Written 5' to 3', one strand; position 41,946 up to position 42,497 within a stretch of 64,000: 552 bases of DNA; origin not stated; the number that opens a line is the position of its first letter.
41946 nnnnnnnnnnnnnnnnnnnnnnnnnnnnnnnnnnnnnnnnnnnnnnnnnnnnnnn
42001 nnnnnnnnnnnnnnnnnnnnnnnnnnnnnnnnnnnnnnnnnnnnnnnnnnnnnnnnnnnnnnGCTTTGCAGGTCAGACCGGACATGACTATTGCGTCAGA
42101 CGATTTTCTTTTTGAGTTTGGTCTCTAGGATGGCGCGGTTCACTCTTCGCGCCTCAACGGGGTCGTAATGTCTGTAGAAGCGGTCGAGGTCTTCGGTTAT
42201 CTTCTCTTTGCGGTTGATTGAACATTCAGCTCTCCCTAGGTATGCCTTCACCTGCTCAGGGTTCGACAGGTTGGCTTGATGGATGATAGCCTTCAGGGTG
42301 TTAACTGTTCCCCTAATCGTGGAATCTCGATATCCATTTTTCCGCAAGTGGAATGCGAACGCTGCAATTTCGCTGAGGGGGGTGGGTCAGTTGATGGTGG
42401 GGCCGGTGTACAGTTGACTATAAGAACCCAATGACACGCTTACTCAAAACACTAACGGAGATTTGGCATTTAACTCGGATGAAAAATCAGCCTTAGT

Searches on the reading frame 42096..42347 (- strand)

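Call 3: search_protein_families(library=pfam, proteins=[window:42096-42347:-], max_evalue=0.01)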
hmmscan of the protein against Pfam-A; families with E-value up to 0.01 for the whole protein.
window:42096-42347:- (83 aa): 0 families

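Call 4: search_protein_families(library=ncbifam, proteins=[window:42096-42347:-], max_evalue=0.01)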
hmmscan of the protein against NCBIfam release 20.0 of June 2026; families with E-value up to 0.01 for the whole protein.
window:42096-42347:- (83 aa): 0 families

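Call 5: search_protein_families(library=padloc, proteins=[window:42096-42347:-], max_evalue=0.01)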
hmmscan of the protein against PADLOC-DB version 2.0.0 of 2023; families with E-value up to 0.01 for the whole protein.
window:42096-42347:- (83 aa): 0 families

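Call 53: search_protein_families(library=phrogs, proteins=[window:42096-42347:-], max_evalue=0.1)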
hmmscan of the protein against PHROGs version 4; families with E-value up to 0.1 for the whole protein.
window:42096-42347:- (83 aa): 1 family
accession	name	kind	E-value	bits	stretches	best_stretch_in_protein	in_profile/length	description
phrog_35527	-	unknown function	0.042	15.3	1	52-79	17-44/65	-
